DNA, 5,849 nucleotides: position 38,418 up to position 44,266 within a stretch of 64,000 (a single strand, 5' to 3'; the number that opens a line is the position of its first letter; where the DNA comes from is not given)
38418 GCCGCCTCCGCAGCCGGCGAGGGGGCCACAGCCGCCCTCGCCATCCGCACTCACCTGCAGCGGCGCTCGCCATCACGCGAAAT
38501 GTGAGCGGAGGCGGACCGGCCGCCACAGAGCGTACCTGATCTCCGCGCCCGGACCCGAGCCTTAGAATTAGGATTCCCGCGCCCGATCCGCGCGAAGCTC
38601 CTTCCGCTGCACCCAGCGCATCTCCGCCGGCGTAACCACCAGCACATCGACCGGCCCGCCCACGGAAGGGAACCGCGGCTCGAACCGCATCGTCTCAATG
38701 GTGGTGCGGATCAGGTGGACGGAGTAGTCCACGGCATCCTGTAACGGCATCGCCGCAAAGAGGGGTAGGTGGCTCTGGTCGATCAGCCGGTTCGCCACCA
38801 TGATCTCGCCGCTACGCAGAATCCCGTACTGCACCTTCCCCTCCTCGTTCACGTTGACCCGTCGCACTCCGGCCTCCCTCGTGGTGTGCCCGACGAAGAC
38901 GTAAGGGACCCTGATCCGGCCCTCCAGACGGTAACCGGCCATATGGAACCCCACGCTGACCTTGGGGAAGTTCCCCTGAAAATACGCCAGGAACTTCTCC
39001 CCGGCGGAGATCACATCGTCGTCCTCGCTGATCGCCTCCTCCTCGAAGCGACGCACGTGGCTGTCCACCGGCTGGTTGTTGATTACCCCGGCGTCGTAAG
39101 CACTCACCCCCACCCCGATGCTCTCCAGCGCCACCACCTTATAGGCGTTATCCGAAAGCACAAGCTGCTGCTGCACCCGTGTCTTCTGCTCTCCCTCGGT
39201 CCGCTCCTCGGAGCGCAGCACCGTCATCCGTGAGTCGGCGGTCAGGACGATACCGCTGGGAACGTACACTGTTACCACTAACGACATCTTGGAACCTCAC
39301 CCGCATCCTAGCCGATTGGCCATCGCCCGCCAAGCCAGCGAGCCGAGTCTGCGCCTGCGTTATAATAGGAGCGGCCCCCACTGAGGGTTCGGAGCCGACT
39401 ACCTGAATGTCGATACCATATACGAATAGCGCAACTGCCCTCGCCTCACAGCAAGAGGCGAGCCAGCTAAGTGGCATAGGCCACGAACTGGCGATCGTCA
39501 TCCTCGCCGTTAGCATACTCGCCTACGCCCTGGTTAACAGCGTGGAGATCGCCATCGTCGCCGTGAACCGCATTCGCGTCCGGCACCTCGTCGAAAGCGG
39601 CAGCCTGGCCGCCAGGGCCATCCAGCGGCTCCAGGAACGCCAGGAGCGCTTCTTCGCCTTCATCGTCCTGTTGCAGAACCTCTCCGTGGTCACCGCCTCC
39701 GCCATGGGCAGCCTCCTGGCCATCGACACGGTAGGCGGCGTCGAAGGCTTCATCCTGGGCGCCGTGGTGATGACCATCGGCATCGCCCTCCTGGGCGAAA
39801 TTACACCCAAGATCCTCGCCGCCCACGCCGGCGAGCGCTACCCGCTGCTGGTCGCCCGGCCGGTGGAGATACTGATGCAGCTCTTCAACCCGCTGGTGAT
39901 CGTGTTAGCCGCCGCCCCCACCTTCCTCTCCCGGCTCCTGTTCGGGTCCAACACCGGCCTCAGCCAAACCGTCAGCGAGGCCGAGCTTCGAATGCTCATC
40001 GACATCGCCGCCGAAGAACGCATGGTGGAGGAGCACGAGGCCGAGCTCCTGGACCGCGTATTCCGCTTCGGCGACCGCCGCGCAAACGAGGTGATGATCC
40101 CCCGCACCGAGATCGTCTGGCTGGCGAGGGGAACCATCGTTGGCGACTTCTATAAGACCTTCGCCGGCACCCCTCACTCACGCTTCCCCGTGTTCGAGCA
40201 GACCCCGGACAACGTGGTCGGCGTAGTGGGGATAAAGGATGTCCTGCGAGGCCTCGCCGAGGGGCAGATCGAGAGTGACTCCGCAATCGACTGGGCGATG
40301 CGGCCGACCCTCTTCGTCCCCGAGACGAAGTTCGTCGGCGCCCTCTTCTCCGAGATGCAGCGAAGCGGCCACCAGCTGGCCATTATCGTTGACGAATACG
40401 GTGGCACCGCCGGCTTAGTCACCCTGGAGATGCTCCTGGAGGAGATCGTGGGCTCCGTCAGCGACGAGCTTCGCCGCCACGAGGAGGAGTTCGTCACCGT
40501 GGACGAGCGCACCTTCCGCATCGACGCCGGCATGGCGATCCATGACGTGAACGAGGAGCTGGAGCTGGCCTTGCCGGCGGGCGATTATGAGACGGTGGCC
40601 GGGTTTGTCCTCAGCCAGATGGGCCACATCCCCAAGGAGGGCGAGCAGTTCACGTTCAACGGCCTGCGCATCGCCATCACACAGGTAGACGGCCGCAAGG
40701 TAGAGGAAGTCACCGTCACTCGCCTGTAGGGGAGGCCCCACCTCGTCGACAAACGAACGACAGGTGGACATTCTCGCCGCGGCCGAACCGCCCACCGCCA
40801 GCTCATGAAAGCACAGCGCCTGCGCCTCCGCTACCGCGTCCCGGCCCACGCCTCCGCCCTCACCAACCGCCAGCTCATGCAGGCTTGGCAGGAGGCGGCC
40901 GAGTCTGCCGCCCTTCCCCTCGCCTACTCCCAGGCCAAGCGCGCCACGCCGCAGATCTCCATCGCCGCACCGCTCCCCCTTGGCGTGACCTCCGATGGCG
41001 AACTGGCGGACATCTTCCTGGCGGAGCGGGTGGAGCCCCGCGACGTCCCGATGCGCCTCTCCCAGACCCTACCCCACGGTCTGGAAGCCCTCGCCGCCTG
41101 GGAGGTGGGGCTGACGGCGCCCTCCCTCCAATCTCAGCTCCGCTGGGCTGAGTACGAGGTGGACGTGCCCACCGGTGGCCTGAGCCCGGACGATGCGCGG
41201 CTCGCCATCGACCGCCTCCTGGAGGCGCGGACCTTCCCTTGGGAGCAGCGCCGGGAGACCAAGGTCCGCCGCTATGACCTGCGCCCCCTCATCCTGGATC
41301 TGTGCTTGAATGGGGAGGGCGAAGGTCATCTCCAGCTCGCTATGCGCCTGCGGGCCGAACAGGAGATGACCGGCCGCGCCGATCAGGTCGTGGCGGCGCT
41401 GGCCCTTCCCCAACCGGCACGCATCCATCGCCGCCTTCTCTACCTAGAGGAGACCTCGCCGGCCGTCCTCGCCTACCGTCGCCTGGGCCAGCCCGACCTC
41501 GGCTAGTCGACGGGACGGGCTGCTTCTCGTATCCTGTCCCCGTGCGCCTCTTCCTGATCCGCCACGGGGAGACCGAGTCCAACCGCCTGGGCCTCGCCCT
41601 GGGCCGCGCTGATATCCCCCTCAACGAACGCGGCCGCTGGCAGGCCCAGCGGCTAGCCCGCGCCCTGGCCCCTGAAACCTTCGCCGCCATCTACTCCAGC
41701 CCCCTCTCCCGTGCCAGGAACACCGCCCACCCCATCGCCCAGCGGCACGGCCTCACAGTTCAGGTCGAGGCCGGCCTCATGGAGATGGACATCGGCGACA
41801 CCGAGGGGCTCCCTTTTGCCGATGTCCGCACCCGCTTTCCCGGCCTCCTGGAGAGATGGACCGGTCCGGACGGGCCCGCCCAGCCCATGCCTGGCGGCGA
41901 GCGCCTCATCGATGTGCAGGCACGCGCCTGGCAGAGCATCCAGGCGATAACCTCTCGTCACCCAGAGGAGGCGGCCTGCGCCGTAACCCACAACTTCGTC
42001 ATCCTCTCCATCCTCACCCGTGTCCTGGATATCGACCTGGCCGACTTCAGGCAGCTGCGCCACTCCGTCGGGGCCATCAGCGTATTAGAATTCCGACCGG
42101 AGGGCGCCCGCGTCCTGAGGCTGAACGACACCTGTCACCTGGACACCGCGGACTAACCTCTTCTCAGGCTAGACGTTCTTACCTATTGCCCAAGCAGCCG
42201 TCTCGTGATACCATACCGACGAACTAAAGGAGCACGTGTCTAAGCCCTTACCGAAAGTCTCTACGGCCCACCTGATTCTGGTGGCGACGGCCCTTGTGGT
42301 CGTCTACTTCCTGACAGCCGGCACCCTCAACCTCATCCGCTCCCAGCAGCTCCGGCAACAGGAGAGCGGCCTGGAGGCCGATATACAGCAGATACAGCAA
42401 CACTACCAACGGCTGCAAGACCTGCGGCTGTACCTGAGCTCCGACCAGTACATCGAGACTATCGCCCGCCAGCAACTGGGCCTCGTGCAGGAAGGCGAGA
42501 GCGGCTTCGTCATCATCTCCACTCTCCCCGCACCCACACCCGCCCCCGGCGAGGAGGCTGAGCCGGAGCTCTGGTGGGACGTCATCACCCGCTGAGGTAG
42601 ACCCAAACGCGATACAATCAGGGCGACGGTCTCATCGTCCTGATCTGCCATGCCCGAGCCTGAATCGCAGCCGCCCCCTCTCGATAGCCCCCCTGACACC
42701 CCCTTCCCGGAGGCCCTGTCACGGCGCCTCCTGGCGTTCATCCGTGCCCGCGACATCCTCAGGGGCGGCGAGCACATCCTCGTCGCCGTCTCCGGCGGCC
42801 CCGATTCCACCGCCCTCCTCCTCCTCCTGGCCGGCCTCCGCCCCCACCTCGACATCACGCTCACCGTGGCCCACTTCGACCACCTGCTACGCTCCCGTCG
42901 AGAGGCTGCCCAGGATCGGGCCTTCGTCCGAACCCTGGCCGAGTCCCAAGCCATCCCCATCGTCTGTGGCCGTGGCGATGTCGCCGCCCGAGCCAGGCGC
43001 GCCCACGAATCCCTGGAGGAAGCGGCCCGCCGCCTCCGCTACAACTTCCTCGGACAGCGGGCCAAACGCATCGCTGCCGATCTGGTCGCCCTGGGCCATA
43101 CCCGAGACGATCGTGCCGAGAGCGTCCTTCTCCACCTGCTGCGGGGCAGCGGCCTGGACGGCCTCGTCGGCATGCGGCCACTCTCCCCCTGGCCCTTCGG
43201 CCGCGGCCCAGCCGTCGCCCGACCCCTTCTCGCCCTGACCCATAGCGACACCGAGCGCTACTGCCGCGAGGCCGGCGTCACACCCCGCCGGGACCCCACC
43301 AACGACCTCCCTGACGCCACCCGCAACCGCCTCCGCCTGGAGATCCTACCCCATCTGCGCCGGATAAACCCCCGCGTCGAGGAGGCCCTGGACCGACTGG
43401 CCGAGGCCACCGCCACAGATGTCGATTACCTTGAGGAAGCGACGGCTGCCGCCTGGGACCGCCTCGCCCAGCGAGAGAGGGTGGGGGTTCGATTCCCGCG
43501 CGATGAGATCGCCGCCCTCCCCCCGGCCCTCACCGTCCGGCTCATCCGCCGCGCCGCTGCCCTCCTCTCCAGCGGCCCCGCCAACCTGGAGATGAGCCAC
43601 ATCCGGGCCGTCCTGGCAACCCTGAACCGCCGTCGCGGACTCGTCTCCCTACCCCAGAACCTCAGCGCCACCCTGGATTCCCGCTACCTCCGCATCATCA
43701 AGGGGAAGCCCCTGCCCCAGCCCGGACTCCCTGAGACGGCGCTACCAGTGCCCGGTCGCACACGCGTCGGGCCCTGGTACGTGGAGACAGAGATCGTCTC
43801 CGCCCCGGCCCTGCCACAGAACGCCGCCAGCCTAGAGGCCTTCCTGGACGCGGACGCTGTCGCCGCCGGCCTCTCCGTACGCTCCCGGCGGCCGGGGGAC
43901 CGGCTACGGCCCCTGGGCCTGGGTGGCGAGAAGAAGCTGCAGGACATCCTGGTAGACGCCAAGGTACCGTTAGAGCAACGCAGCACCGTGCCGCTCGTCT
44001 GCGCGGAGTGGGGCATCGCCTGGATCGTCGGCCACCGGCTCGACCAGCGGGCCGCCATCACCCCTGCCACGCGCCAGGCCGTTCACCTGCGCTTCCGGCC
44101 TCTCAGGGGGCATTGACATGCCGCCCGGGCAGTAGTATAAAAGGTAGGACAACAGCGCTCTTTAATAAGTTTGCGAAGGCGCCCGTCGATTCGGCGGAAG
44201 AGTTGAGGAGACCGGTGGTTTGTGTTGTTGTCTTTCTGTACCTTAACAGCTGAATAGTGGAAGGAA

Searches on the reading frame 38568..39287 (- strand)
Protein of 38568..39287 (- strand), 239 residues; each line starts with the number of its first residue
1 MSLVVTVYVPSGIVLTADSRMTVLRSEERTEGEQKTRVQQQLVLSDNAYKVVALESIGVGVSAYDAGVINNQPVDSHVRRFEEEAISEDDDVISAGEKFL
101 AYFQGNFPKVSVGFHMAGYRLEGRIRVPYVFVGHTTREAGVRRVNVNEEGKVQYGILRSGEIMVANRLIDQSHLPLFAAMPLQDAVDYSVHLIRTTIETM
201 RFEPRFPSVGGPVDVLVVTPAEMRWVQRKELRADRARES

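Call 3: search_protein_families(library=pfam, proteins=[window:38568-39287:-], max_evalue=0.01)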
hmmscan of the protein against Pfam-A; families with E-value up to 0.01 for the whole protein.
window:38568-39287:- (239 aa): 0 families

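Call 4: search_protein_families(library=ncbifam, proteins=[window:38568-39287:-], max_evalue=0.001)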
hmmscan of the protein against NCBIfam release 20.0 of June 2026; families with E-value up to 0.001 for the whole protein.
window:38568-39287:- (239 aa): 0 families

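Call 62: search_solved_structures(query=window:38568-39287:-, max_evalue=1)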
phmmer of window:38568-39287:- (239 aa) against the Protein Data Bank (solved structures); distinct sequences matched with E-value up to 1: 1.
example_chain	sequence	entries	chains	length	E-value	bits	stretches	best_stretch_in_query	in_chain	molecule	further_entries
8oe6_A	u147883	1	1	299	1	12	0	164-228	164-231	Structure of hyperstable haloalkane dehalogenase variant DhaA231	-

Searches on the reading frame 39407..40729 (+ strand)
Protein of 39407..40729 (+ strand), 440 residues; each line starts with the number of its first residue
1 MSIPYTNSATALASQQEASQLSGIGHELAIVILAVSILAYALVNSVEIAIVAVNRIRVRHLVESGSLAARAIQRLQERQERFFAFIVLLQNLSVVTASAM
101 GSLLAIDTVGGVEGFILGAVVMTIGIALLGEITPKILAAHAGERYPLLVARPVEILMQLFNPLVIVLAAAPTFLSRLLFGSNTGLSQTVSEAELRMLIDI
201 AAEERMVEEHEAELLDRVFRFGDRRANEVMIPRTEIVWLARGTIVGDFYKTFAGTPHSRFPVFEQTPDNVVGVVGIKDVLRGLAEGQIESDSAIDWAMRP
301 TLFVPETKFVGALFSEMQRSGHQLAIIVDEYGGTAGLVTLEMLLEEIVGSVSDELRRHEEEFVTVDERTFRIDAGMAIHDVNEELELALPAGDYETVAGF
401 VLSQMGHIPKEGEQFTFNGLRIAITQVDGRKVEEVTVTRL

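Call 3: search_protein_families(library=pfam, proteins=[window:39407-40729:+], max_evalue=0.01)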
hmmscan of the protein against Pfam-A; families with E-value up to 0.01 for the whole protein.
window:39407-40729:+ (440 aa): 3 families
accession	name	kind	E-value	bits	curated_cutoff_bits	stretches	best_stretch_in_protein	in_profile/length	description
PF01595.25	CNNM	-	5.4e-31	108.1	28.4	1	32-211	2-181/181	Cyclin M transmembrane N-terminal domain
PF03471.22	CorC_HlyC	-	2.2e-23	82.5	27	1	365-439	3-79/81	Transporter associated domain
PF00571.33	CBS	-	2.9e-11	44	24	2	231-284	4-56/57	CBS domain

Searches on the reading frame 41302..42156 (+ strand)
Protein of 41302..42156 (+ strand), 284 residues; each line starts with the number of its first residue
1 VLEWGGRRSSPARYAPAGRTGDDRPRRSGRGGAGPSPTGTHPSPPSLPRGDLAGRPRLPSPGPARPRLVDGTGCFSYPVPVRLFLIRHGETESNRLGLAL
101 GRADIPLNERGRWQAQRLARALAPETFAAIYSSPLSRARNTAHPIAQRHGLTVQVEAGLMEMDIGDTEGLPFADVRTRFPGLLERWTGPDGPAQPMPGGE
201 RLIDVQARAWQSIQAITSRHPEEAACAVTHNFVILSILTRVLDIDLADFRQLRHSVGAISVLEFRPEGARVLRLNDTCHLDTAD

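Call 49: search_protein_families(library=pfam, proteins=[window:41302-42156:+], max_evalue=0.001)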
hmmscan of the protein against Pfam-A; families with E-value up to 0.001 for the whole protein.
window:41302-42156:+ (284 aa): 1 family
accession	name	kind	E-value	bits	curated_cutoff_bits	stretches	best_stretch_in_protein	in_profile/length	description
PF00300.27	His_Phos_1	-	1.2e-58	198.4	21.7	1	83-277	1-194/194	Histidine phosphatase superfamily (branch 1)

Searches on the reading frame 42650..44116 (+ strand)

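Call 61: search_protein_families(library=pfam, proteins=[window:42650-44116:+], max_evalue=0.00001)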
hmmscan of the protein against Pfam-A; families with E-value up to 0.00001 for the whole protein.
window:42650-44116:+ (488 aa): 2 families
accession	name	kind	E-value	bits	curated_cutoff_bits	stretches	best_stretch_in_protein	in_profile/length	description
PF01171.26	ATP_bind_3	-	5.9e-43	147.1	27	1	42-230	1-181/182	PP-loop family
PF11734.13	TilS_C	-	6.7e-16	57.9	22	1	408-474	1-67/74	TilS substrate C-terminal domain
